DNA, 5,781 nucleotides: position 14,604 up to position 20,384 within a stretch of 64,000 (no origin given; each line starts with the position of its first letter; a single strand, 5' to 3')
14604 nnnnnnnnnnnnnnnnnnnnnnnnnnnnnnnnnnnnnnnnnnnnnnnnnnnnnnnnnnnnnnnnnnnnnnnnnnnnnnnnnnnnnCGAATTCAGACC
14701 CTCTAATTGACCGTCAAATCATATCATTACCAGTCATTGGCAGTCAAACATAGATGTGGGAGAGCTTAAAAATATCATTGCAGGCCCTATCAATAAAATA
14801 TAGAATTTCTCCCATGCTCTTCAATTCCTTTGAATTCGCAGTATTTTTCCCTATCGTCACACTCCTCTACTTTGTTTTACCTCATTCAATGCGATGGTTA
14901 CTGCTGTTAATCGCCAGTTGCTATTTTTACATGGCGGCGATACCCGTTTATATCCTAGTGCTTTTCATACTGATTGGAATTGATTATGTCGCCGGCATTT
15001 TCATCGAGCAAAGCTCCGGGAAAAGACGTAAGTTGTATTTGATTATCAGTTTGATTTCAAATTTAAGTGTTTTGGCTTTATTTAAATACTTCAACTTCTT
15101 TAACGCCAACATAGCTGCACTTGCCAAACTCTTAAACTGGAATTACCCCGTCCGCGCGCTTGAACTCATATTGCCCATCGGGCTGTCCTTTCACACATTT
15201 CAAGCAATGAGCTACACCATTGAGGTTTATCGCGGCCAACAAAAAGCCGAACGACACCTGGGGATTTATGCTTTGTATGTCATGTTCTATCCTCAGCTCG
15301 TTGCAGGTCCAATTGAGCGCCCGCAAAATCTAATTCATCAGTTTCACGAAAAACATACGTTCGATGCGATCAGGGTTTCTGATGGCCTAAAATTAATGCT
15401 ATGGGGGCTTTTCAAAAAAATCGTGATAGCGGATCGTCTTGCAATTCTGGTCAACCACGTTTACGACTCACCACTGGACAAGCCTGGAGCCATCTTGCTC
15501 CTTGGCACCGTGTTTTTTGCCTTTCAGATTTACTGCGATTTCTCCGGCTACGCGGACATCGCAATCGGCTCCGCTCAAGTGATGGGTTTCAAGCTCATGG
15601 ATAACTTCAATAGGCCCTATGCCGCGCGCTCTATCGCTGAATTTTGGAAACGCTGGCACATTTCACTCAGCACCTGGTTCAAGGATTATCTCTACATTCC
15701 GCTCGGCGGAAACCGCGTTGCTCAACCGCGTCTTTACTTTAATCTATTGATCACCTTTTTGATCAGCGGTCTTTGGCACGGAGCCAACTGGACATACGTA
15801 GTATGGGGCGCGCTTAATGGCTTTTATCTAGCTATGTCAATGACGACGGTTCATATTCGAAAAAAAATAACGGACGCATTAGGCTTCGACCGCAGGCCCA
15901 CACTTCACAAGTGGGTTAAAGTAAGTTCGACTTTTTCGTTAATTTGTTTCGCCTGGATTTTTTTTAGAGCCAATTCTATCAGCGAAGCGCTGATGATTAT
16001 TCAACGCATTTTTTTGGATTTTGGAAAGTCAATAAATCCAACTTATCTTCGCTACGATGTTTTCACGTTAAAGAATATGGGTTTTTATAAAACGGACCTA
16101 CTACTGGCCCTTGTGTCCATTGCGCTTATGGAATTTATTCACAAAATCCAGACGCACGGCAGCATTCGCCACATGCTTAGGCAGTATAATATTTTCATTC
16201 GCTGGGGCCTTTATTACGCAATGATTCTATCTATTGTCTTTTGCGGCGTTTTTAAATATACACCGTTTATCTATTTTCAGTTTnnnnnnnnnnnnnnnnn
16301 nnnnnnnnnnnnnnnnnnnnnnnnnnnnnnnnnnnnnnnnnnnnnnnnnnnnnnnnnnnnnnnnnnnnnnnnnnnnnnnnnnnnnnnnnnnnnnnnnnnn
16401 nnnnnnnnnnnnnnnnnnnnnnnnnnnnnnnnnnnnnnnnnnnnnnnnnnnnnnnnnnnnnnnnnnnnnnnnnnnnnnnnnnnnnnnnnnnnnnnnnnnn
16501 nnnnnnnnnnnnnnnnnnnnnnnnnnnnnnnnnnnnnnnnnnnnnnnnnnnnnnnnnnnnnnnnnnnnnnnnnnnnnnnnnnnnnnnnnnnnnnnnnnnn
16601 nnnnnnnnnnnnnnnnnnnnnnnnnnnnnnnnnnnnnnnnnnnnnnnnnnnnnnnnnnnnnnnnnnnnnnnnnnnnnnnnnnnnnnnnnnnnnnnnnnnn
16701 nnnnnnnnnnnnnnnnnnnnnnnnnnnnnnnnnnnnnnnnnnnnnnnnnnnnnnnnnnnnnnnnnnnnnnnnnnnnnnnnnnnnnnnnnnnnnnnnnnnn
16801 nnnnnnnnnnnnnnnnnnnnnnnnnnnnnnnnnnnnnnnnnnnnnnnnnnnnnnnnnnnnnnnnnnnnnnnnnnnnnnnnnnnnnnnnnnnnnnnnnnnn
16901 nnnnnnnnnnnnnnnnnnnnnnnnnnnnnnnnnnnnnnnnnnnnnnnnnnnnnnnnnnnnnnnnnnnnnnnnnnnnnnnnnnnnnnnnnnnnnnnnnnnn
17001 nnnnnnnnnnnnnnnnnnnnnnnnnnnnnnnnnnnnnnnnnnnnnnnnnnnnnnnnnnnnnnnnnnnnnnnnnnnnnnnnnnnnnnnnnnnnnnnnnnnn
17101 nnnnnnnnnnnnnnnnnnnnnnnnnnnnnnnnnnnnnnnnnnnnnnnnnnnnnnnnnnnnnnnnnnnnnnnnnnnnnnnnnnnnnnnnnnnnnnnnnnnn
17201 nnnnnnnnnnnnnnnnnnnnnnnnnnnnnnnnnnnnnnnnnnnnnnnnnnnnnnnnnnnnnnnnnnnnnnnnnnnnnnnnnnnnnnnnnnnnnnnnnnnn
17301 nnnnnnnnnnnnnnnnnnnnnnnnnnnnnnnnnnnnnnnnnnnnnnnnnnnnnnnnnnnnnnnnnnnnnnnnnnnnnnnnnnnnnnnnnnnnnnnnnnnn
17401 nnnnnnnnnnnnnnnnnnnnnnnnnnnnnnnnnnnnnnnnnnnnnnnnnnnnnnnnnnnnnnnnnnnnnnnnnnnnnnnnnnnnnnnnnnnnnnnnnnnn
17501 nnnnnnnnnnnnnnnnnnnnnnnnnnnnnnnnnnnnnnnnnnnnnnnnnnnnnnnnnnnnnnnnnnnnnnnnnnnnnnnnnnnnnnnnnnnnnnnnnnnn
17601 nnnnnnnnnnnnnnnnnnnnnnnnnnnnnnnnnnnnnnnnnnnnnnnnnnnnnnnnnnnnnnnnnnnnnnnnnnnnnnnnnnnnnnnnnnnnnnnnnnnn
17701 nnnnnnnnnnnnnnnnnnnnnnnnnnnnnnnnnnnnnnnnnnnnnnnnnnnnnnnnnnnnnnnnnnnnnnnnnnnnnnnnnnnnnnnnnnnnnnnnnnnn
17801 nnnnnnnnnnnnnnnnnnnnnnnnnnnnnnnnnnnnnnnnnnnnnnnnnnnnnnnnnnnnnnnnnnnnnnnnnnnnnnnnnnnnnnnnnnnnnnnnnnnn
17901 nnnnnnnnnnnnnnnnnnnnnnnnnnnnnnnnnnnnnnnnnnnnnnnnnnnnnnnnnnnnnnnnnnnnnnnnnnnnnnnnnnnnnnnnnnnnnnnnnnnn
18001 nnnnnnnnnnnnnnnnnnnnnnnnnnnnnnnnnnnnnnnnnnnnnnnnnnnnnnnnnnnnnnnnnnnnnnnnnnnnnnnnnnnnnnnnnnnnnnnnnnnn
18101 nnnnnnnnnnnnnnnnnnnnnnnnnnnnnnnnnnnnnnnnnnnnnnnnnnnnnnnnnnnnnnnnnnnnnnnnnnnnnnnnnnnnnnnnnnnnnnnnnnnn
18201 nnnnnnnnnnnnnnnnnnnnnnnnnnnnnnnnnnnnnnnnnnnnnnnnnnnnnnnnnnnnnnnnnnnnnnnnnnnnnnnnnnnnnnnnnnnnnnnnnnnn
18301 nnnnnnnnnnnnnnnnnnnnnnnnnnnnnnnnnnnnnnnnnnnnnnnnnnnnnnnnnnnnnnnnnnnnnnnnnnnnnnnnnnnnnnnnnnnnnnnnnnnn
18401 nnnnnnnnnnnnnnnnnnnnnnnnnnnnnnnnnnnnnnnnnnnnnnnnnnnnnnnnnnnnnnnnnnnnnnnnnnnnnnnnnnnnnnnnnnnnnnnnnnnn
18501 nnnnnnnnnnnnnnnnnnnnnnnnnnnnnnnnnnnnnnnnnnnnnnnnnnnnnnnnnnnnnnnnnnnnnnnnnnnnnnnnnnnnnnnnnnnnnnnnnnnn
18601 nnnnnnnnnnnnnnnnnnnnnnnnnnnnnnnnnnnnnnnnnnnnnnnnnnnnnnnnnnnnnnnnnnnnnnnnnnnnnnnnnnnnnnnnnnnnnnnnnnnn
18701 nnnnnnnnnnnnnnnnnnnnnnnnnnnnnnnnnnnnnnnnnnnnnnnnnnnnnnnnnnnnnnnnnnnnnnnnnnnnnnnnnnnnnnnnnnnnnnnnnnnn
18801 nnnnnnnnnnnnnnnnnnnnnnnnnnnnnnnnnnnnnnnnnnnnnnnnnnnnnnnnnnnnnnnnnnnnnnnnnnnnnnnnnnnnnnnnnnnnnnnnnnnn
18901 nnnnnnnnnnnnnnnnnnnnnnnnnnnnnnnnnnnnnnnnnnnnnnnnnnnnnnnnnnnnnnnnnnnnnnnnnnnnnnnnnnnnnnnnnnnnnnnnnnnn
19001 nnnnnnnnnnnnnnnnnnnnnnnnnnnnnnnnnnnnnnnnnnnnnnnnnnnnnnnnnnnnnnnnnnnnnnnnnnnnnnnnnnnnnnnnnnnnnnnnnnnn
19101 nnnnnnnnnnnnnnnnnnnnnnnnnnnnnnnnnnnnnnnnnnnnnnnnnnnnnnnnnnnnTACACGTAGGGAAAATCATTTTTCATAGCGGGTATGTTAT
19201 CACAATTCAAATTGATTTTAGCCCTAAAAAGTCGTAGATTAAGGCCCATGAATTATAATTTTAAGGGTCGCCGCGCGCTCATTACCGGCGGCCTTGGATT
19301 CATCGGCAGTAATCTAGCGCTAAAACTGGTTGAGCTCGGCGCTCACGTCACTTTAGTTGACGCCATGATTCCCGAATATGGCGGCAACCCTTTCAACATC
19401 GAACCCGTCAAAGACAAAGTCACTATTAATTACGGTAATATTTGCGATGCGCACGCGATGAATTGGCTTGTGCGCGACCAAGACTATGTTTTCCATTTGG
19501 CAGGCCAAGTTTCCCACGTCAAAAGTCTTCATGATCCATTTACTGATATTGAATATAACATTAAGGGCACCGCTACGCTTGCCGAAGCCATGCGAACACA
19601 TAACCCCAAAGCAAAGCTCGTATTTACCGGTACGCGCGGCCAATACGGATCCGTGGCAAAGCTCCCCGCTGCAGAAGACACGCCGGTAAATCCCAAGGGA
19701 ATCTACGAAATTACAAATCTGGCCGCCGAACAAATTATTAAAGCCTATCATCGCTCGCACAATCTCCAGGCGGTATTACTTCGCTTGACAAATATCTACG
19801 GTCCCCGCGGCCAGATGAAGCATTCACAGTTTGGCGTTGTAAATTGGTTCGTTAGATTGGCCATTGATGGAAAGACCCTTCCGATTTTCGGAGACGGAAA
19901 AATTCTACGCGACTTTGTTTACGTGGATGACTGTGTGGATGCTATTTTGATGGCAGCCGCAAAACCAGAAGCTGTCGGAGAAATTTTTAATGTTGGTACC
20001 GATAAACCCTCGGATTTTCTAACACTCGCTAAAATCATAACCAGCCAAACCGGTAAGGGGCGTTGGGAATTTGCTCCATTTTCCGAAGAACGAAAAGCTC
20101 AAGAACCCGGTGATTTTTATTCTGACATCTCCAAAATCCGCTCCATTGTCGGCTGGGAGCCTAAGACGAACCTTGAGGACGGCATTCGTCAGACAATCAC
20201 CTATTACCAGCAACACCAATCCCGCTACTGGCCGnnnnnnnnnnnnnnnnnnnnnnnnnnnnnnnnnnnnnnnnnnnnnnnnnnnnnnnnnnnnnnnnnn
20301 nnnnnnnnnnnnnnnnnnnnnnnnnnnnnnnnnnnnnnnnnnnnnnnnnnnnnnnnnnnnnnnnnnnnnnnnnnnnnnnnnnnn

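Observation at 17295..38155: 21-kb locus dense in GT-C membrane glycosyltransferases and polyprenyl-phosphate sugar synthases, with no Wzx/Wzy/initiating transferase: candidate multi-route periplasmic glycan-decoration system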

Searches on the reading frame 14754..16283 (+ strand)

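Call 3: search_protein_families(library=pfam, proteins=[window:14754-16283:+], max_evalue=0.01)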
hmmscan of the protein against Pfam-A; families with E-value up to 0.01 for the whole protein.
window:14754-16283:+ (510 aa): 2 families
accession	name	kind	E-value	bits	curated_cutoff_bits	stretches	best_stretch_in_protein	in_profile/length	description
PF03062.24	MBOAT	-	5.5e-29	101.9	27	1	172-397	84-328/337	MBOAT, membrane-bound O-acyltransferase family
PF13813.11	MBOAT_2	-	4.9e-07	30.4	25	1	284-344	4-66/85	Membrane bound O-acyl transferase family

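Call 35: search_protein_families(library=ncbifam, proteins=[window:14754-16283:+], max_evalue=0.001)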
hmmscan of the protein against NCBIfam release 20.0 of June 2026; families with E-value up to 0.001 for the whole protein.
window:14754-16283:+ (510 aa): 1 family
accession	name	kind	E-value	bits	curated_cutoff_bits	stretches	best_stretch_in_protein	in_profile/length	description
TIGR04091.1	LTA_dltB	equivalog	2.2e-44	152.2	375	1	51-404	38-376/380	D-alanyl-lipoteichoic acid biosynthesis protein DltB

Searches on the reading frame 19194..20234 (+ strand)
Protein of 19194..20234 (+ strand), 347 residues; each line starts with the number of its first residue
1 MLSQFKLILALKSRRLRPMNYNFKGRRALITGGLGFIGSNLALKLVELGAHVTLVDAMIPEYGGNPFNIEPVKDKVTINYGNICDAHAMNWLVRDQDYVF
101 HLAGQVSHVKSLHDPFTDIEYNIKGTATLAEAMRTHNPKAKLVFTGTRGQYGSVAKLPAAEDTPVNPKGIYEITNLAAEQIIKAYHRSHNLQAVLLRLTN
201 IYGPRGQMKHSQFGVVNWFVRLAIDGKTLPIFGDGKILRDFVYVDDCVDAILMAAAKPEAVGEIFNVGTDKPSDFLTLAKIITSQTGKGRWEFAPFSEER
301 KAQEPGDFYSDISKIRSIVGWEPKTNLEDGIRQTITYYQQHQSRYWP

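Call 3: search_protein_families(library=pfam, proteins=[window:19194-20234:+], max_evalue=0.01)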
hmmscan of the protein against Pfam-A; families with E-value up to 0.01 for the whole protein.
window:19194-20234:+ (347 aa): 6 families
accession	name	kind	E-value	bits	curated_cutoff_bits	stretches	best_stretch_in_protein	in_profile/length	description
PF01370.27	Epimerase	-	1.1e-53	182.6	20.9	1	28-268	1-240/240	NAD dependent epimerase/dehydratase family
PF16363.11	GDP_Man_Dehyd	-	3e-50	172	27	1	29-334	1-332/332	GDP-mannose 4,6 dehydratase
PF01073.25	3Beta_HSD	-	1.9e-17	63.6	22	1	29-287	1-269/280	3-beta hydroxysteroid dehydrogenase/isomerase family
PF07993.18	NAD_binding_4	-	1.6e-11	44.3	20.1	1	86-251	79-258/258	Male sterility protein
PF04321.23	RmlD_sub_bind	-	7.5e-11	42.1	27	1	27-323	2-271/287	RmlD substrate binding domain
PF02719.21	Polysacc_synt_2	-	8.3e-11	42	20.2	1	29-287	2-248/293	Polysaccharide biosynthesis protein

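Call 35: search_protein_families(library=ncbifam, proteins=[window:19194-20234:+], max_evalue=0.001)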
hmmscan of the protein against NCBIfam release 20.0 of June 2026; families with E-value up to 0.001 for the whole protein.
window:19194-20234:+ (347 aa): 33 families (the best 25 are shown)
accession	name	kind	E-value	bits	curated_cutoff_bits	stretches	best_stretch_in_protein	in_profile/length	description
TIGR01181.1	dTDP_gluc_dehyt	equivalog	3e-56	190.9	365.1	1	28-344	2-317/321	dTDP-glucose 4,6-dehydratase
TIGR04180.1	EDH_00030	hypoth_equivalog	3.7e-39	134.6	475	1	29-325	2-296/297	NAD-dependent 4,6-dehydratase LegB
TIGR01179.1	galE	equivalog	2.4e-37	128.5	262.3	1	28-343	2-330/332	UDP-glucose 4-epimerase GalE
TIGR02197.1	heptose_epim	equivalog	1.8e-32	112.8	274.6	1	29-339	2-314/316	ADP-glyceromanno-heptose 6-epimerase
NF007582.0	PRK10217.1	equivalog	7.5e-32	110.8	698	1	26-343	2-336/355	dTDP-glucose 4,6-dehydratase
NF007490.0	PRK10084.1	subfamily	1e-28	100.4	649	2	160-342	156-338/361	dTDP-glucose 4,6-dehydratase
NF011728.1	PRK15181.1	equivalog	1.9e-25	89.6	760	1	25-343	15-342/348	Vi polysaccharide biosynthesis UDP-N-acetylglucosaminuronic acid C-4 epimerase TviC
NF007956.0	PRK10675.1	subfamily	1.1e-22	80.6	394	1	27-345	2-336/338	UDP-glucose 4-epimerase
TIGR02622.1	CDP_4_6_dhtase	equivalog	3.1e-21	75.9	278.45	1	23-342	2-334/352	CDP-glucose 4,6-dehydratase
NF043036.1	ErythonDh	equivalog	6.4e-18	65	325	1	28-202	3-180/321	D-erythronate dehydrogenase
NF047922.1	GDPFucSynFcl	equivalog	7.7e-18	65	500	1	97-344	55-307/308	GDP-L-fucose synthase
NF008360.0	PRK11150.1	equivalog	1.4e-15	57.3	452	1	164-337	133-305/310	ADP-glyceromanno-heptose 6-epimerase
NF041015.1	UDPsulfquin_syn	equivalog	5.4e-15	55.3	575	2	215-344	238-369/384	UDP-sulfoquinovose synthase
TIGR01472.1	gmd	equivalog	1.6e-13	50.6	415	1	72-258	52-242/342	GDP-mannose 4,6-dehydratase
TIGR03466.1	HpnA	hypoth_equivalog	3e-13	49.4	367.65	1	27-271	2-232/327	hopanoid-associated sugar epimerase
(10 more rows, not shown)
